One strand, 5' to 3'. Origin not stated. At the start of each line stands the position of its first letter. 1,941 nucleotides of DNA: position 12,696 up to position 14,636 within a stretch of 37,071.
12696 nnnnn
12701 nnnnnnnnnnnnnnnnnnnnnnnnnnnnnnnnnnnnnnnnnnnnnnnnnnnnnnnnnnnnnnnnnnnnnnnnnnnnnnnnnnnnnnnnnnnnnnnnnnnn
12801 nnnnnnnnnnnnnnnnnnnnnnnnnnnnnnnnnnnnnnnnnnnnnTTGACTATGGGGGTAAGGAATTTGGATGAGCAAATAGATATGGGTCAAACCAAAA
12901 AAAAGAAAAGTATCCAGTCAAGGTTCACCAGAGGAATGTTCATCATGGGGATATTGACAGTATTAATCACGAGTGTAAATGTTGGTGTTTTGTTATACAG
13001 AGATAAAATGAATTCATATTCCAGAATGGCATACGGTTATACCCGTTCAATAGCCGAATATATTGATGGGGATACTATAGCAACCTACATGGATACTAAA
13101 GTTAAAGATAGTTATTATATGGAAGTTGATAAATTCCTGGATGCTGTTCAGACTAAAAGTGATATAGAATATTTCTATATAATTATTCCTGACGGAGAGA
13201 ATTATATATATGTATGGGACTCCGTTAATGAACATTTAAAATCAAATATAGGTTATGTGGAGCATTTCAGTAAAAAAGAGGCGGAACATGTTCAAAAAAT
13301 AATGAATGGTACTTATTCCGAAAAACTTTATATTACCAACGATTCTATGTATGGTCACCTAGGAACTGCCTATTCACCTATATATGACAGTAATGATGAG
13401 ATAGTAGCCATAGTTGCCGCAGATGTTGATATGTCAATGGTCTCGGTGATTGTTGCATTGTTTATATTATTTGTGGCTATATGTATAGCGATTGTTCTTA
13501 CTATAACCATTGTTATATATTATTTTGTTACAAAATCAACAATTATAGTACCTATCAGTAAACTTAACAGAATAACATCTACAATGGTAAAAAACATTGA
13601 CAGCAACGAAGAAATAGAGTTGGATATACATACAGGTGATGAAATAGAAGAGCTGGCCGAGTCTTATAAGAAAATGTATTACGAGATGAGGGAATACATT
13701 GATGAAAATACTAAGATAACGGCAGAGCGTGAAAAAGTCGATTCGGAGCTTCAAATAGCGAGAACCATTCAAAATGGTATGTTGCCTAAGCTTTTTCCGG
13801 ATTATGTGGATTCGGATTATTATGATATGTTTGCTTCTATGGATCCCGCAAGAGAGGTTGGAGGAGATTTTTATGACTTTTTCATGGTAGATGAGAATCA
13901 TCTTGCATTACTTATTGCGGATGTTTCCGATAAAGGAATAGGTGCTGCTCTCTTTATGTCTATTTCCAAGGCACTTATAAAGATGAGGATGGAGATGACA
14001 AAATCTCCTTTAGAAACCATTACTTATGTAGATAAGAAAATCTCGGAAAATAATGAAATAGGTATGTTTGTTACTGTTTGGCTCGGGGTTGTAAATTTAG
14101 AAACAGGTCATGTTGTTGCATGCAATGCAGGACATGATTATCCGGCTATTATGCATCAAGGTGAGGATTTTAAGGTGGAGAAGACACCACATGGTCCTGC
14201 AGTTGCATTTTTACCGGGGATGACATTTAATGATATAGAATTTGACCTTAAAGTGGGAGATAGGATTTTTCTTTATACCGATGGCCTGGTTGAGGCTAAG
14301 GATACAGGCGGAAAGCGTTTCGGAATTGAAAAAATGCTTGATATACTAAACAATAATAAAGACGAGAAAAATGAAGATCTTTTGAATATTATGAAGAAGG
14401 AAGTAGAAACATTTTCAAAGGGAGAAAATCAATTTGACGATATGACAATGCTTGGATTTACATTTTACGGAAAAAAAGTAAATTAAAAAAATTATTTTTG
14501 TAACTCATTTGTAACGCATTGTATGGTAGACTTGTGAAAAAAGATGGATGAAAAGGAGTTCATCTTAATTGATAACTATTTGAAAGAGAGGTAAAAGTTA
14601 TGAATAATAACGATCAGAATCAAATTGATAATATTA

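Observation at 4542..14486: Orphan, split partner-switching trio with no sigma factor, embedded among secretion and structural genes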

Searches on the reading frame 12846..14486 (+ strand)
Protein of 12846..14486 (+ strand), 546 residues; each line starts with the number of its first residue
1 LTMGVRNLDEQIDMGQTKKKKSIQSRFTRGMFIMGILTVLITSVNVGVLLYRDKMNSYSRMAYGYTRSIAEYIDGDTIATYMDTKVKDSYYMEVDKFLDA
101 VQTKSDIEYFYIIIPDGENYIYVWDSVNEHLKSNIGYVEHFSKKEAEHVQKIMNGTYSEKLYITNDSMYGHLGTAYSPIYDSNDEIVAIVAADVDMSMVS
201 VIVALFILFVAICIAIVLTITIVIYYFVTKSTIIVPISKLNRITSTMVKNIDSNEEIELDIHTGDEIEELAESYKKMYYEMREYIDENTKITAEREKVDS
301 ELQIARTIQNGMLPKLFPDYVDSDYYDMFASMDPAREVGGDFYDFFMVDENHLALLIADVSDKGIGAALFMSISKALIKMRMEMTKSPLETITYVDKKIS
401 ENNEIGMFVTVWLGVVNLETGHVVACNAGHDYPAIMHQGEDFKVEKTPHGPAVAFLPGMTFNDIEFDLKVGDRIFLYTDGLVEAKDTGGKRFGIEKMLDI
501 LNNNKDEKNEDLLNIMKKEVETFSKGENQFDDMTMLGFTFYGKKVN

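Call 3: search_protein_families(library=pfam, proteins=[window:12846-14486:+], max_evalue=0.01)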
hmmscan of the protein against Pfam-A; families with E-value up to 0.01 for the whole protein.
window:12846-14486:+ (546 aa): 2 families
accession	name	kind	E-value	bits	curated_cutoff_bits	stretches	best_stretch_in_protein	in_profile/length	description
PF07228.17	SpoIIE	-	4.1e-41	141.5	25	1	350-538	2-189/192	Stage II sporulation protein E (SpoIIE)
PF00672.30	HAMP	-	0.005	17.6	25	0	232-277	5-47/53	HAMP domain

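Call 5: search_protein_families(library=ncbifam, proteins=[window:12846-14486:+], max_evalue=0.01)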
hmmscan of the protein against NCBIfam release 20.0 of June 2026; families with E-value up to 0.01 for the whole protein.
window:12846-14486:+ (546 aa): 9 families
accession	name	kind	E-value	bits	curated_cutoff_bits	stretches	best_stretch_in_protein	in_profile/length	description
NF038263.1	prot_phos_SiaA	equivalog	4.2e-16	58.6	700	1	190-540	291-657/658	biofilm regulation protein phosphatase SiaA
NF045505.1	RR_RssB_Pseudo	equivalog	2.1e-11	43.5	700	1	287-483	141-340/394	two-component system response regulator RssB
NF033092.0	HK_WalK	equivalog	9.6e-09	34.3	725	1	33-302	11-264/594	cell wall metabolism sensor histidine kinase WalK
TIGR03785.1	marine_sort_HK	equivalog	3e-05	22.5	612.2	1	136-284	336-481/703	proteobacterial dedicated sortase system histidine kinase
NF011615.0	PRK15041.1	equivalog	0.00045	19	947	1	146-282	137-264/554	methyl-accepting chemotaxis protein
NF058645.1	MCPCtpMPsAe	equivalog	0.00052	18.9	900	1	132-298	140-293/558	methyl-accepting chemotaxis protein CtpM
NF008184.0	PRK10935.1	equivalog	0.0027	16.4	553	1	208-284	152-225/565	nitrate/nitrite two-component system sensor histidine kinase NarQ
NF011627.0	PRK15053.1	equivalog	0.0038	15.9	656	1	19-229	5-202/552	sensor histidine kinase DpiB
TIGR02956.1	TMAO_torS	equivalog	0.0052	14.9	676.5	1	207-304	331-420/967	TMAO reductase system sensor histidine kinase/response regulator TorS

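Call 6: search_protein_families(library=padloc, proteins=[window:12846-14486:+], max_evalue=0.01)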
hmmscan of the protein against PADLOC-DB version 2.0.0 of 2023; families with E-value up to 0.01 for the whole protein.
window:12846-14486:+ (546 aa): 0 families

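Call 18: find_homologous_proteins(query=window:12846-14486:+, max_evalue=1e-10)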
Query window:12846-14486:+ (546 aa): 7934 proteins with E <= 1e-10 among 8000 candidates; the best 120 are listed.
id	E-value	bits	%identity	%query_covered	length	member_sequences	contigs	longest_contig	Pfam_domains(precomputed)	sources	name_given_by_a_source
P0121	0.0e+0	1205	100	100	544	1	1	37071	PF07228.18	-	-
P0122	0.0e+0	1193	100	99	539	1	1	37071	PF07228.18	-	-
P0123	2.4e-138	480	43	93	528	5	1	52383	PF07228.18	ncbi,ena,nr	ncbi:MAG: SpoIIE family protein phosphatase [Lachnospiraceae bacterium]|nr:SpoIIE family protein pho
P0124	1.2e-136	475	43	93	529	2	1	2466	PF00672.31,PF07228.18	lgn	-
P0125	3.6e-135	470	40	96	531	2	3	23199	PF00672.31,PF07228.18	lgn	-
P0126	5.8e-135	469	40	96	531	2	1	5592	PF07228.18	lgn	-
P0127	5.2e-134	466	41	95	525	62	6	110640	PF07228.18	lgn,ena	-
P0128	5.5e-129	449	42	96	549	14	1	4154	PF07228.18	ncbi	-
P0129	5.9e-129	449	42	96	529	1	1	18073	PF07228.18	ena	-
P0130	1.5e-128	448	39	96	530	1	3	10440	PF00672.31,PF07228.18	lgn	-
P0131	3.2e-128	447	40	96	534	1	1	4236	PF00672.31,PF07228.18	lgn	-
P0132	8.7e-128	445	40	96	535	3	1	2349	PF07228.18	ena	-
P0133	4.2e-127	443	41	96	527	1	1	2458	PF07228.18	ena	-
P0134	4.4e-127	443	43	95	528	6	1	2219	PF07228.18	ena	-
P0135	7.9e-127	442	40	97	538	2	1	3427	PF00672.31,PF07228.18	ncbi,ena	-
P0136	2.4e-126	441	39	96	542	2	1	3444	PF00672.31,PF07228.18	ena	-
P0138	3.2e-126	440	38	96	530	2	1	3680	PF00672.31,PF07228.18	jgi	jgi:sigma-B regulation protein RsbU (phosphoserine phosphatase)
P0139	4.6e-126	440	39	96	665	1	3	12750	PF00672.31,PF13581.13,PF07228.18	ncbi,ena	-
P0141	9.2e-126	439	39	95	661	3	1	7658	PF00672.31,PF13581.13,PF07228.18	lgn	-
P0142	1.2e-125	438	40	97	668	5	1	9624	PF00672.31,PF13581.13,PF07228.18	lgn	-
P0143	1.4e-125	438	41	93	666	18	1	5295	PF00672.31,PF13581.13,PF07228.18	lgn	-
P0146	1.9e-124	434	41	93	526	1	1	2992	PF00672.31,PF07228.18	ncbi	-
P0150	4.6e-124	433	41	93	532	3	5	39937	PF00672.31,PF07228.18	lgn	-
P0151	1.1e-123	432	41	89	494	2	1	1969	PF00672.31,PF07228.18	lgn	-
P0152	1.2e-123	432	39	96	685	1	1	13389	PF00672.31,PF13581.13,PF07228.18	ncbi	-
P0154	2.9e-123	431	40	93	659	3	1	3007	PF00672.31,PF13581.13,PF07228.18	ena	-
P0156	1.9e-122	428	39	95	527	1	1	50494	PF00672.31,PF07228.18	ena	-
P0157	2.6e-122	427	40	93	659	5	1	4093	PF00672.31,PF13581.13,PF02518.32,PF07228.18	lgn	-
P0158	5.0e-122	426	39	97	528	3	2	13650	PF00672.31,PF07228.18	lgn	-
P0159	6.2e-122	426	39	96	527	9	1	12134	PF00672.31,PF07228.18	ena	-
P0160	1.0e-121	425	39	93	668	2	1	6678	PF00672.31,PF13581.13,PF07228.18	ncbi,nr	ncbi:MAG: SpoIIE family protein phosphatase [Ruminococcus sp.]|nr:SpoIIE family protein phosphatase 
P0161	1.2e-121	425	39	96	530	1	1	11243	PF00672.31,PF07228.18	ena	-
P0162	1.5e-121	425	40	95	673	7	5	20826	PF00672.31,PF13581.13,PF07228.18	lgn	-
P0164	3.0e-121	424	39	96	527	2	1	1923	PF00672.31,PF07228.18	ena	-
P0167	6.1e-121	423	38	98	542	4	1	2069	PF00672.31,PF07228.18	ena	-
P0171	1.9e-120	421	39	96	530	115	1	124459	PF00672.31,PF07228.18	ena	-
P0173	2.0e-120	421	41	89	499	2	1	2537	PF00672.31,PF07228.18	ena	-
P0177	7.5e-120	419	39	96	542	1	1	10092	PF00672.31,PF07228.18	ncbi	-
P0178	9.7e-120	419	38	97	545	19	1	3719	PF00672.31,PF07228.18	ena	-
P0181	2.6e-119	417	39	93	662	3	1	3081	PF00672.31,PF13581.13,PF07228.18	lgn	-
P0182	3.5e-119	417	37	96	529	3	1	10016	PF00672.31,PF07228.18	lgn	-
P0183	3.5e-119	417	39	94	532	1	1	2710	PF00672.31,PF07228.18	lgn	-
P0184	3.9e-119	417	36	97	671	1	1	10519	PF00672.31,PF13581.13,PF07228.18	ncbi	-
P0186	4.6e-119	417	39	96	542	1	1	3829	PF00672.31,PF07228.18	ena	-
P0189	1.2e-118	415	38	94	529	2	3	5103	PF00672.31,PF07228.18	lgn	-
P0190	3.5e-118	414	38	96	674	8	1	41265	PF00672.31,PF13581.13,PF07228.18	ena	-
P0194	1.0e-117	412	45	85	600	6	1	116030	PF00672.31,PF07228.18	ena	-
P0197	2.7e-117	411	40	97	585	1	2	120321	PF00672.31,PF07228.18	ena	-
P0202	8.2e-117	409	37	96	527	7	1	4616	PF00672.31,PF07228.18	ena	-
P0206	4.5e-116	407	37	95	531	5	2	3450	PF00672.31,PF07228.18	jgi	jgi:sigma-B regulation protein RsbU (phosphoserine phosphatase)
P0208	2.6e-115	404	39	96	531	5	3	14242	PF00672.31,PF07228.18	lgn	-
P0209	2.6e-115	404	39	96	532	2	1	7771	PF00672.31,PF07228.18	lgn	-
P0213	8.3e-115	403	37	96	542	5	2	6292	PF00672.31,PF07228.18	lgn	-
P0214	1.0e-114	402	38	94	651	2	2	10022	PF00672.31,PF13581.13,PF02518.32,PF07228.18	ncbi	-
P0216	1.5e-114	402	40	90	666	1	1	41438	PF00672.31,PF13581.13,PF07228.18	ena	-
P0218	2.4e-114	401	38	97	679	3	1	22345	PF00672.31,PF13581.13,PF07228.18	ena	-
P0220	3.1e-114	401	38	96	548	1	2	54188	PF00672.31,PF07228.18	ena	-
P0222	4.3e-114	400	47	79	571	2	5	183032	PF07228.18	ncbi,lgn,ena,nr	ncbi:MAG: PP2C family protein-serine/threonine phosphatase [Lachnospiraceae bacterium]|nr:PP2C famil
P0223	6.4e-114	400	38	96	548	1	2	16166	PF00672.31,PF07228.18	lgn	-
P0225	1.1e-113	399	38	95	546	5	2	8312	PF00672.31,PF07228.18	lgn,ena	-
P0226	1.1e-113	399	37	96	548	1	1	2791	PF00672.31,PF07228.18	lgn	-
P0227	1.7e-113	398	37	96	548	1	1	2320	PF00672.31,PF07228.18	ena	-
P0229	2.2e-113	398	38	96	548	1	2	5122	PF00672.31,PF07228.18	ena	-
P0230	2.3e-113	398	37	96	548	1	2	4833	PF00672.31,PF07228.18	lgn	-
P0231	2.7e-113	398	37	95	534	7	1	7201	PF00672.31,PF07228.18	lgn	-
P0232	3.3e-113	397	38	96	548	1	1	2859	PF00672.31,PF07228.18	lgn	-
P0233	5.2e-113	397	37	96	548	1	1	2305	PF00672.31,PF07228.18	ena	-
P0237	1.3e-112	395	37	96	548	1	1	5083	PF00672.31,PF07228.18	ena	-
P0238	2.0e-112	395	39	90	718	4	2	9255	PF00672.31,PF13581.13,PF07228.18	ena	-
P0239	2.2e-112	395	38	96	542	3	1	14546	PF00672.31,PF07228.18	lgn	-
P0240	2.6e-112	394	37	96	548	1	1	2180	PF00672.31,PF07228.18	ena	-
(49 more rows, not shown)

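Call 19: find_encoding_contigs(protein=P0222, flank=10000, max_places=1)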
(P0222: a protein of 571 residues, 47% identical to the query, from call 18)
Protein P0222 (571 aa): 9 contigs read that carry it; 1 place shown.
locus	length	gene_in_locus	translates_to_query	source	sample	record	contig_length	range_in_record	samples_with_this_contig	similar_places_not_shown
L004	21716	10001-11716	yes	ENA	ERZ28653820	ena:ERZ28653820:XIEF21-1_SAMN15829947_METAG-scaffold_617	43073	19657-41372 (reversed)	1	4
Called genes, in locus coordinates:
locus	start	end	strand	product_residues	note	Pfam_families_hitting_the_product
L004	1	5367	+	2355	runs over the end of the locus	?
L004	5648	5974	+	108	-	PF18765:Polbeta, PF01909:NTP_transf_2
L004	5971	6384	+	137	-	PF05168:HEPN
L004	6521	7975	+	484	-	-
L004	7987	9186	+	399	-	-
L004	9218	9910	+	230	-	PF13581:HATPase_c_2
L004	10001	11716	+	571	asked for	PF07228:SpoIIE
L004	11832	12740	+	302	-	PF02645:DegV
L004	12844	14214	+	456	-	-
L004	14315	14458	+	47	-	-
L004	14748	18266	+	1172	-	-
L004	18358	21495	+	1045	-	-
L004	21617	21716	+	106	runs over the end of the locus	PF10694:DUF2500 (weak)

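Call 20: find_encoding_contigs(protein=P0194, flank=10000, max_places=1)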
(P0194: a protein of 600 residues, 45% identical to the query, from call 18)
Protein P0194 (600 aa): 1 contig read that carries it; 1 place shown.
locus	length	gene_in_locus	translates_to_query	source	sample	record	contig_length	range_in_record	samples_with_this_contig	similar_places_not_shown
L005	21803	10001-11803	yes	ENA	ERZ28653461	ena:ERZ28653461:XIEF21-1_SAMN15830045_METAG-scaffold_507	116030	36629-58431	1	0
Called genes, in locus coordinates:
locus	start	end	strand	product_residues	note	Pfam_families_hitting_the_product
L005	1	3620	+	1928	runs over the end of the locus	-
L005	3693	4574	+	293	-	-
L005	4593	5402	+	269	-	-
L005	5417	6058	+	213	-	PF13581:HATPase_c_2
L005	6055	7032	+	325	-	PF09924:LPG_synthase_C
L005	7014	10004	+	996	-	PF07690:MFS_1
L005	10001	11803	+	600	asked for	PF00672:HAMP (weak), PF07228:SpoIIE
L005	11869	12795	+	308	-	-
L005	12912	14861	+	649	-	-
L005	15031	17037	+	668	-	-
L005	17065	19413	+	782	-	-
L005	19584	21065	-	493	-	PF02698:DUF218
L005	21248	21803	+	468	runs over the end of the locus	PF03062:MBOAT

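Call 24: find_related_loci(query=A1, collection=genome_contigs, flank=10000)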
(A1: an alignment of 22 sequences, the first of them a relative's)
Query A1 (544 aa) in genome_contigs; peptide patterns used: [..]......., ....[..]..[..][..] (x = any residue, [..] = any of these).
600 stretches matched a pattern (row limit reached: there are more); 596 encode a relative of the query (tblastn E <= 1e-3); the best 80 are kept; 80 distinct loci.
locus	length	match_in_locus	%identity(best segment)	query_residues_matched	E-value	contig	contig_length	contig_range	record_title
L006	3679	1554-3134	40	16-542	1e-119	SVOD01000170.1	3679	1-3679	MAG: Oscillospiraceae bacterium isolate SIG556 NODE_68153_length_3679_cov_5.924486, whole genome shotgun sequence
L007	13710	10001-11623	39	16-541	2e-116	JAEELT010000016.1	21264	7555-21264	MAG: Clostridiaceae bacterium isolate Tb.RUG.222 k141_1225939_flag=0_multi=15.0246_len=21264, whole genome shotgun seque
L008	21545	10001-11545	41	28-542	1e-113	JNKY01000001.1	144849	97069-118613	Lachnospiraceae bacterium C6A11 T542DRAFT_scaffold00010.10_C, whole genome shotgun sequence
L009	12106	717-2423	34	13-544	3e-99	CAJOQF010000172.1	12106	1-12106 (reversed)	uncultured Eubacterium sp. isolate Rumen_Coassembly_mag_266 genome assembly, contig: k87_11721766, whole genome shotgun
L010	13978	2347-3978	34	14-542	8e-99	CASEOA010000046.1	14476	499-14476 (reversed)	uncultured Eubacteriales bacterium isolate SI.A6.metabat-bins.59 genome assembly, contig: SI.A6.metabat-bins.59.fa_k141_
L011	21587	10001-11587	35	15-536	3e-97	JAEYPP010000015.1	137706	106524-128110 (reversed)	MAG: Bacillota bacterium isolate OH_CBB_19 k127_1402658, whole genome shotgun sequence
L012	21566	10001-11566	34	16-534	8e-95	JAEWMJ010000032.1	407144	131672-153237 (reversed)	MAG: Bacillota bacterium isolate OH_PDB_132 k127_846927, whole genome shotgun sequence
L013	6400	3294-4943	34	16-540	1e-93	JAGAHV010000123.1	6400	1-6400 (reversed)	MAG: Clostridia bacterium isolate RGIG8456 Water_deer_Abomasum.Co__c235831, whole genome shotgun sequence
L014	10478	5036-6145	42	173-543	1e-92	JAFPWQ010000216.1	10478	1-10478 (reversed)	MAG: Synergistaceae bacterium isolate RGIG1542 Goat_Abomasum-5__c565830, whole genome shotgun sequence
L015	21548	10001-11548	33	45-540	5e-92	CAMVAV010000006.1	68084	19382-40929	MAG TPA_asm: uncultured Clostridia bacterium isolate SRR8387716_bin.92_metaWRAP_v1.3_MAG genome assembly, contig: ERZ142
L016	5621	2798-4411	34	14-542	2e-91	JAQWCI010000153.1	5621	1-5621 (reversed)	MAG: Lachnospiraceae bacterium isolate STF2_24 NODE_51813_length_5621_cov_3.294139_Sandtown_F2, whole genome shotgun seq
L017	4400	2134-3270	40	163-538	3e-91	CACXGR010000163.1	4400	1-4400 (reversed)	MAG: uncultured Lachnospiraceae bacterium isolate RUG11238 genome assembly, contig: RUG11238_asm_163, whole genome shotg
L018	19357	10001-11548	39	27-542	4e-107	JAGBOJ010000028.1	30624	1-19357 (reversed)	MAG: Lachnospiraceae bacterium isolate RGIG9299 Water_deer_Rumen.Co__c136584, whole genome shotgun sequence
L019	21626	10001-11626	32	4-538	2e-88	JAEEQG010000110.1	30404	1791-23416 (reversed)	MAG: Spirochaetes bacterium isolate Tb.RUG.33 k141_7825917_flag=0_multi=21.5302_len=30404, whole genome shotgun sequence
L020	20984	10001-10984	44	216-536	2e-87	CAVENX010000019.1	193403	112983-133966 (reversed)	bacterium isolate G02617-L1_cleanbin_000001 genome assembly, contig: Spades_G02617-L1_contig_4, whole genome shotgun seq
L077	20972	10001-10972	40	214-542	6e-73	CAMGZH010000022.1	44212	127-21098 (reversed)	MAG: uncultured Lachnospiraceae bacterium isolate SRR11784289_bin.6_metaWRAP_v1.3_MAG genome assembly, contig: ERZ122024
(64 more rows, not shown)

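Call 49: predict_structure(alignment_id=A1)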
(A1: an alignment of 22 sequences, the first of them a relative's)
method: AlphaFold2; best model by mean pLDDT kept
length: 544 residues; sequences in the alignment: 22
mean_pLDDT: 81.7   pTM: 0.48
mean pLDDT of the five models: 81.7, 81.6, 79.1, 78.8, 78.4
residues with pLDDT >= 90: 136; 70-90: 327; 50-70: 57; < 50: 24
segments of 3 or more residues with pLDDT < 50: 1-18, 314-317
pLDDT, mean of each block of 10 residues (from residue 1): 40 45 78 87 88 90 91 86 86 87 85 86 66 79 81 83 77 91 90 85 88 87 86 86 78 73 86 82 72 60 65 49 84 65 86 89 78 87 89 85 83 93 93 93 85 82 92 92 87 95 92 91 74 91 65
secondary structure, 60 per line:
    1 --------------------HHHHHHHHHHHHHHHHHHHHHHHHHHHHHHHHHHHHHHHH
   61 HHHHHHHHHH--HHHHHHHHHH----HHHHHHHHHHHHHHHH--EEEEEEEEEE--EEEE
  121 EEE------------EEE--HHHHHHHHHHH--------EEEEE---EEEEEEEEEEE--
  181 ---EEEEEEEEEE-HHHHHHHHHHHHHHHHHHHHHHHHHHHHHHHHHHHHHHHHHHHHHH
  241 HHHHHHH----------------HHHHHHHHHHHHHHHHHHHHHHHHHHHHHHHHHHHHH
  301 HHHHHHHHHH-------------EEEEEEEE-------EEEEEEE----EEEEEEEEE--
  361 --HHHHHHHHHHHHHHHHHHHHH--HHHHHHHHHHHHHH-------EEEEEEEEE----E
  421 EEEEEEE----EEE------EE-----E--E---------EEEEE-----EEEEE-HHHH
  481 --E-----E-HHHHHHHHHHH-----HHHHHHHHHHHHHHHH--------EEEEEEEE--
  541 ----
elements in order: H21-70 H73-82 H87-102 E105-114 E117-123 E136-138 H141-151 E160-164 E168-178 E184-193 H195-247 H264-310 E324-331 E339-345 E350-358 H363-383 H386-399 E407-415 E420-427 E432-434 E461-465 E471-475 H477-480 H491-501 H507-522 E531-538

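Call 53: fold_search(model_id=the predicted structure, library=pdb)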
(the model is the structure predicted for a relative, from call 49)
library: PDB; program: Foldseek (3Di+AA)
matches with E <= 10: 840; with E <= 0.001: 152
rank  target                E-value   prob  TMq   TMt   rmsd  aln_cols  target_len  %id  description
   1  3ke6_A                4.8e-14  1.00  0.35  0.53   3.1       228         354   21  The crystal structure of the RsbU and RsbW domains of Rv1364c from Mycobacterium tuberculosis (released 2010-11-10)
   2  3f79_B                5.3e-14  1.00  0.34  0.76   4.7       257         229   20  Structure of pseudo-centered cell crystal form of the C-terminal phosphatase domain of P. aeruginosa RssB (released 2009-11-24)
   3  3eq2_B                6.3e-14  1.00  0.40  0.57   3.9       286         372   20  Structure of Hexagonal Crystal form of Pseudomonas aeruginosa RssB (released 2009-10-20)
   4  3f7a_B                2.6e-13  1.00  0.39  0.53   7.1       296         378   20  Structure of Orthorhombic crystal form of Pseudomonas aeruginosa RssB (released 2009-11-24)
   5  3f79_F                5.0e-13  1.00  0.35  0.76   4.0       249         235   21  Structure of pseudo-centered cell crystal form of the C-terminal phosphatase domain of P. aeruginosa RssB (released 2009-11-24)
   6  3f79_C                5.3e-13  1.00  0.36  0.79   3.9       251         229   21  Structure of pseudo-centered cell crystal form of the C-terminal phosphatase domain of P. aeruginosa RssB (released 2009-11-24)
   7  3ke6_B                6.2e-13  1.00  0.37  0.56   2.5       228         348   21  The crystal structure of the RsbU and RsbW domains of Rv1364c from Mycobacterium tuberculosis (released 2010-11-10)
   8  3es2_A                1.0e-12  1.00  0.33  0.74   5.6       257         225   20  Structure of the C-terminal phosphatase domain of P. aeruginonsa RssB (released 2009-10-20)
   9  3f79_D                1.7e-12  1.00  0.35  0.77   4.3       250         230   19  Structure of pseudo-centered cell crystal form of the C-terminal phosphatase domain of P. aeruginosa RssB (released 2009-11-24)
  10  3f79_E                2.1e-12  1.00  0.34  0.72   4.8       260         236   18  Structure of pseudo-centered cell crystal form of the C-terminal phosphatase domain of P. aeruginosa RssB (released 2009-11-24)
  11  3f7a_A                2.9e-12  1.00  0.36  0.50   5.3       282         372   20  Structure of Orthorhombic crystal form of Pseudomonas aeruginosa RssB (released 2009-11-24)
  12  3eq2_A                4.5e-12  1.00  0.38  0.54   4.6       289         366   20  Structure of Hexagonal Crystal form of Pseudomonas aeruginosa RssB (released 2009-10-20)
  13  6k4e_B                7.3e-12  1.00  0.41  0.86   2.8       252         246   21  SiaA-PP2C domain of Pseudomonas aeruginosa (released 2019-06-26)
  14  6k4e_A                1.1e-11  1.00  0.40  0.84   2.9       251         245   21  SiaA-PP2C domain of Pseudomonas aeruginosa (released 2019-06-26)
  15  3f79_A                1.8e-11  1.00  0.34  0.75   4.5       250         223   19  Structure of pseudo-centered cell crystal form of the C-terminal phosphatase domain of P. aeruginosa RssB (released 2009-11-24)
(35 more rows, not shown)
